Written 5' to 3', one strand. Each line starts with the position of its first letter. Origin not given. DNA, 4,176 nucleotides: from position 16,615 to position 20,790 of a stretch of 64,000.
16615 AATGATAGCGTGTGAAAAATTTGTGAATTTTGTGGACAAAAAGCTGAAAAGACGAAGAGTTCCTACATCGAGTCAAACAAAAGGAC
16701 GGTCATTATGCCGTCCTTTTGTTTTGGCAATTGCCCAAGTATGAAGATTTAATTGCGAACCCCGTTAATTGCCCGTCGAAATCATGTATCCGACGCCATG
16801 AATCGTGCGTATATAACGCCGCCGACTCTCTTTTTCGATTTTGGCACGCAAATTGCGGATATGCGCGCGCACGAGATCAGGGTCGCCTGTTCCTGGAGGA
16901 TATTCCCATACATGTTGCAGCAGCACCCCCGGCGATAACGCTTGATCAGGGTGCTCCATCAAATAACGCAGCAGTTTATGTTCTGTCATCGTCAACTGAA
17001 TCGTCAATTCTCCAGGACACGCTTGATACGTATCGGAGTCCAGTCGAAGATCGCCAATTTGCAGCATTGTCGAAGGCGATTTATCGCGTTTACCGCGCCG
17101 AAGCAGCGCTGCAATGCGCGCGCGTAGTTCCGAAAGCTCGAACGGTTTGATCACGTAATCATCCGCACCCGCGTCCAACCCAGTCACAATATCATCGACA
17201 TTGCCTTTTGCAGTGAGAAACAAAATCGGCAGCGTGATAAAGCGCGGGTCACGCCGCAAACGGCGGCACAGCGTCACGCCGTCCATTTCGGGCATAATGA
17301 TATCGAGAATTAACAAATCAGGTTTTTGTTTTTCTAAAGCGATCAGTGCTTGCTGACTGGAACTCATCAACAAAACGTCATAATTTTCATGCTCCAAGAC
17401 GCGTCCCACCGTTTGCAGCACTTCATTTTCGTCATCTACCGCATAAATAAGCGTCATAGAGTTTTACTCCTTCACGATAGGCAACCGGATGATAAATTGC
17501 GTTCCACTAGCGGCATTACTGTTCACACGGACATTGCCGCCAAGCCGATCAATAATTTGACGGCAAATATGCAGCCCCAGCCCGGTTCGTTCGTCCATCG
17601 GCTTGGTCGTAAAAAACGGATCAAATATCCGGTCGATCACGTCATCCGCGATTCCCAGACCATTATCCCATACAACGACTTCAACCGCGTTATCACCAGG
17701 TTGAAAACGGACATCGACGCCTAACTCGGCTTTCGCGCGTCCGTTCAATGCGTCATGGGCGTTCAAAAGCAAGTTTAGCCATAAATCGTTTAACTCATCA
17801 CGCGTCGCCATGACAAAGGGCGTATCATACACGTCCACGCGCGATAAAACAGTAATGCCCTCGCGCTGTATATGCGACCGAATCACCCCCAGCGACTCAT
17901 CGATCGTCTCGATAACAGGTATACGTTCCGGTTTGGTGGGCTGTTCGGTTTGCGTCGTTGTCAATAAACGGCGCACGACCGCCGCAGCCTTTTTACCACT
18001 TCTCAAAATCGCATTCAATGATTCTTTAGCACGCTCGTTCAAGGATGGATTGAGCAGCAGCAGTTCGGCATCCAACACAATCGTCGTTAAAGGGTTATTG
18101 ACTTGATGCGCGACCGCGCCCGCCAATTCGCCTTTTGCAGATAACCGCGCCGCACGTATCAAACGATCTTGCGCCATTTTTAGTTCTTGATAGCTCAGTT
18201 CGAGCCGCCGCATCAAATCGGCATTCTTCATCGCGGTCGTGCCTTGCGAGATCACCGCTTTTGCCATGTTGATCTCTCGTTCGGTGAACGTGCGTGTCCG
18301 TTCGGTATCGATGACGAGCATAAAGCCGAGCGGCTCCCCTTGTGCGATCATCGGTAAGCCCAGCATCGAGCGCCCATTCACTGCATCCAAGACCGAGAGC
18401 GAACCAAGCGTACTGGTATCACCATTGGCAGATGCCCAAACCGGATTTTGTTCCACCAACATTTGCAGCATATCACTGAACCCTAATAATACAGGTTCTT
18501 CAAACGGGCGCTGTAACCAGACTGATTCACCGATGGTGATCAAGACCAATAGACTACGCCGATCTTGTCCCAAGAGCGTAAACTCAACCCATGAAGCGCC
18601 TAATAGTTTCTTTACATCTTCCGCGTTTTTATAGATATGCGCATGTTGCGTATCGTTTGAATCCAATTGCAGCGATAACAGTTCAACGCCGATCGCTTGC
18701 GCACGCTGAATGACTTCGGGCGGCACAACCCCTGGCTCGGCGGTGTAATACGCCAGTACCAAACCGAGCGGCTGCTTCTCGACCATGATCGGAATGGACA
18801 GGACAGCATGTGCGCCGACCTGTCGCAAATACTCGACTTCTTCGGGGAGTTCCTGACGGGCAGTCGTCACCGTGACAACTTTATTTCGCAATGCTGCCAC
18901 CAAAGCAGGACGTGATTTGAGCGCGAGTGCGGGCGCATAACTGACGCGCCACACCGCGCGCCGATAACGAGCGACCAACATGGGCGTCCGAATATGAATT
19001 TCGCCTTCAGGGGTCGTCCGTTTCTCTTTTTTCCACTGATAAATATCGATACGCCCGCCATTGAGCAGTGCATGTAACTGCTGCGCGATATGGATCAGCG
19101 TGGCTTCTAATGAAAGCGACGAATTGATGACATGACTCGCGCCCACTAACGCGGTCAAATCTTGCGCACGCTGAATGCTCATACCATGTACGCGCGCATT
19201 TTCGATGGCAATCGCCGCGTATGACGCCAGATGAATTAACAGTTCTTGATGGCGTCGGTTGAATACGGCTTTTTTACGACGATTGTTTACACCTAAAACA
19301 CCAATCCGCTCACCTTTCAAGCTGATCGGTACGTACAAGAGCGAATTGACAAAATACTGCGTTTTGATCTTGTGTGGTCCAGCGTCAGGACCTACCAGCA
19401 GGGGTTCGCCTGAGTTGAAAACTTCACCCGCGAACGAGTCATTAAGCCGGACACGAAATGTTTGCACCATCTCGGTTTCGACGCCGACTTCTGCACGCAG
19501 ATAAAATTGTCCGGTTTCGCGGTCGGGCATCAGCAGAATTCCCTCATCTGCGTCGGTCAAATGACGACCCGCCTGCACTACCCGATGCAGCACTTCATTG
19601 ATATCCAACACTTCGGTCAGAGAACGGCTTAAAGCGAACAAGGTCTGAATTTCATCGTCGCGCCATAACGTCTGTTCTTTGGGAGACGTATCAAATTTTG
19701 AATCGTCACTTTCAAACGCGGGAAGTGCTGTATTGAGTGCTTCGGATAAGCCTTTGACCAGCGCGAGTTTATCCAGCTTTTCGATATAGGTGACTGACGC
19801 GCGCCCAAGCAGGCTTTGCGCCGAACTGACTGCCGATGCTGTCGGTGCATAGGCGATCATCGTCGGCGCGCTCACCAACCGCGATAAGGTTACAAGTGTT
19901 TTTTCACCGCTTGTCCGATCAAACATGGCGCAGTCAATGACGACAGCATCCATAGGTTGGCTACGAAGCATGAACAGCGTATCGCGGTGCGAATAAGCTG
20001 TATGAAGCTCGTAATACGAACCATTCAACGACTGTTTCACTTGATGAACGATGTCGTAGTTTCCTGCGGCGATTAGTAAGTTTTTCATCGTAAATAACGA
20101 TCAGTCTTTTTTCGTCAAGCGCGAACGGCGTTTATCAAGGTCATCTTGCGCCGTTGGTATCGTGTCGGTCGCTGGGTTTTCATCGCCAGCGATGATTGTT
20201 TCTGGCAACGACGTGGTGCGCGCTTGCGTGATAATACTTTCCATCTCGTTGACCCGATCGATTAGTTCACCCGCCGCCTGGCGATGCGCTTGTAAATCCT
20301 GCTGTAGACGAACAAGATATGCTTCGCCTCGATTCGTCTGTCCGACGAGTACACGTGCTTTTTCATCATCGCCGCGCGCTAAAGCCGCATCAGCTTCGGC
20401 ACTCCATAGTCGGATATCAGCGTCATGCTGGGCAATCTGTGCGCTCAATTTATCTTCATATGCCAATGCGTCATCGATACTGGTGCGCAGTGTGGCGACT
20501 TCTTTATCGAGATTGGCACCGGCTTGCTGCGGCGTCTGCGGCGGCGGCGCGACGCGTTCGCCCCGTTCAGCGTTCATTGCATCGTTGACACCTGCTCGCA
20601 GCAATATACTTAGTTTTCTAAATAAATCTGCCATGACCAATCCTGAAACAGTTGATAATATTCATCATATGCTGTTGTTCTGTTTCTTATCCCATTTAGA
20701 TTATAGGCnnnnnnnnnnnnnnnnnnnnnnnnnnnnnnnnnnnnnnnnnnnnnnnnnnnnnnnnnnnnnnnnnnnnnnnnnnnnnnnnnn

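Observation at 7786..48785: Split Tad pilus locus bracketing a GT-C glycosylation line: candidate glyco-pilus system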

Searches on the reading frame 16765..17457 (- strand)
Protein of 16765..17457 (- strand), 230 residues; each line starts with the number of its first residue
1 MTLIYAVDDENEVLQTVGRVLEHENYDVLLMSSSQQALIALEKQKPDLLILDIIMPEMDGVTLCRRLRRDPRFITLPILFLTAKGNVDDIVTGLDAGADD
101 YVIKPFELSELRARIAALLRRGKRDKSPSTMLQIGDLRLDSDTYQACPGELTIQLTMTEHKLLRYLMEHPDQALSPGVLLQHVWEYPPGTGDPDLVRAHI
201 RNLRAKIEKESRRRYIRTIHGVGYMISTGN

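Call 3: search_protein_families(library=pfam, proteins=[window:16765-17457:-], max_evalue=0.01)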
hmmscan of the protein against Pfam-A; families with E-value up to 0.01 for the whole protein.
window:16765-17457:- (230 aa): 3 families
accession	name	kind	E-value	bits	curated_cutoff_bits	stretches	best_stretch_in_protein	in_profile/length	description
PF00072.30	Response_reg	-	3.4e-30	104.9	30.2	1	4-115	1-110/111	Response regulator receiver domain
PF00486.34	Trans_reg_C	-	2.4e-21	76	26.2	1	152-225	3-76/77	Transcriptional regulatory protein, C terminal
PF23198.2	PDE8A_N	-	0.0056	17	29.6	1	10-72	19-82/147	PDE8A-like, N-terminal domain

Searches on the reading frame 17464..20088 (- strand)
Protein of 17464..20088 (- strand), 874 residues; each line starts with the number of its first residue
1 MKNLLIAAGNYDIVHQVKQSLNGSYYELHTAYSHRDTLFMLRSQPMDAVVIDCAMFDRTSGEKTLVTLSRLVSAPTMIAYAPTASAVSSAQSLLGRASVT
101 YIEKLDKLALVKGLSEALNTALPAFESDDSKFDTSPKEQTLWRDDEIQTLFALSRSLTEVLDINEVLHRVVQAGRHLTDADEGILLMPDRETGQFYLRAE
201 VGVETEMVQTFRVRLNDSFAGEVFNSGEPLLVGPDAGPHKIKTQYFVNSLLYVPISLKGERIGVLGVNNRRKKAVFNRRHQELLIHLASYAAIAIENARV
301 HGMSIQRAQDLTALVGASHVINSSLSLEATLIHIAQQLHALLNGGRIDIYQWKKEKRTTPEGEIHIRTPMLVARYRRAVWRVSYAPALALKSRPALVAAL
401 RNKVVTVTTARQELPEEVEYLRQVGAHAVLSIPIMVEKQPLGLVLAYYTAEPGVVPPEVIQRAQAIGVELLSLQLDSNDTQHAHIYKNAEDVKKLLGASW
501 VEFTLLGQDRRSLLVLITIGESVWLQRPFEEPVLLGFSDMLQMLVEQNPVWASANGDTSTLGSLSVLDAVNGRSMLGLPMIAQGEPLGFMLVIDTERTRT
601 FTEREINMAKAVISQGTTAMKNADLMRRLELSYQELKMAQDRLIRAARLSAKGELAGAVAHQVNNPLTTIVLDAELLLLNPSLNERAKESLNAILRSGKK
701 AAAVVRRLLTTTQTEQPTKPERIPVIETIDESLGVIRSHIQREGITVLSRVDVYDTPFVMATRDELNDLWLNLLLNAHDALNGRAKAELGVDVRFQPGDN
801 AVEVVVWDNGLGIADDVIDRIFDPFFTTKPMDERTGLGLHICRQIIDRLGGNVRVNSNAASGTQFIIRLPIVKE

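Call 3: search_protein_families(library=pfam, proteins=[window:17464-20088:-], max_evalue=0.01)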
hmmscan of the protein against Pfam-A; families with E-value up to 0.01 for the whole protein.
window:17464-20088:- (874 aa): 7 families
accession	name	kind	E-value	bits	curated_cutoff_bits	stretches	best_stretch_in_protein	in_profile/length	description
PF01590.32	GAF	-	5.8e-28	98.5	22.4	3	162-295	1-133/133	GAF domain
PF13185.12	GAF_2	-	1.1e-27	97.4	28.6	2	161-296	2-136/136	GAF domain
PF02518.31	HATPase_c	-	6.4e-21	75.3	26.4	1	764-871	4-109/111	Histidine kinase-, DNA gyrase B-, and HSP90-like ATPase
PF13492.12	GAF_3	-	3.8e-16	60.1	27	1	163-297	2-129/129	GAF domain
PF00512.31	HisKA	-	1.9e-10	41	26.9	1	651-715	1-64/66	His Kinase A (phospho-acceptor) domain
PF00072.30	Response_reg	-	0.00052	20.6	30.2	1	6-104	3-99/111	Response regulator receiver domain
PF13581.12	HATPase_c_2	-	0.0052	17.2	27.4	0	789-852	54-113/127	Histidine kinase-like ATPase domain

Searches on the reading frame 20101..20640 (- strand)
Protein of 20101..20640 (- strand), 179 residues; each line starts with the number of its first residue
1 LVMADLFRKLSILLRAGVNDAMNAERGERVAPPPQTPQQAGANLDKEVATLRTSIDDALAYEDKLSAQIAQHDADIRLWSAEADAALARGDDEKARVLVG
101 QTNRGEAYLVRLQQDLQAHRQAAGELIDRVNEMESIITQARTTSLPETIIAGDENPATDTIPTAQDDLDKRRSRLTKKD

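Call 3: search_protein_families(library=pfam, proteins=[window:20101-20640:-], max_evalue=0.01)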
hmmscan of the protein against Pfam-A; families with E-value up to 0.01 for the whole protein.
window:20101-20640:- (179 aa): 1 family
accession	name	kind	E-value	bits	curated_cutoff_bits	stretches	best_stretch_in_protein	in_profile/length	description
PF04012.17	PspA_IM30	-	4.4e-08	33.4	33.9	1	6-142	2-133/220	PspA/IM30 family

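Call 11: search_protein_families(library=ncbifam, proteins=[window:20101-20640:-], max_evalue=0.1)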
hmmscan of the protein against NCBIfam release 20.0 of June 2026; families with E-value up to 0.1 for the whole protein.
window:20101-20640:- (179 aa): 2 families
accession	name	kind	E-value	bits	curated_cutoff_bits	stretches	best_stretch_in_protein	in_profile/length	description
TIGR02977.1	phageshock_pspA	equivalog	0.0057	16.4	242.95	1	48-142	40-134/219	phage shock protein PspA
NF007974.0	PRK10698.1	equivalog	0.013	15.2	336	1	48-142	40-134/222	phage shock protein PspA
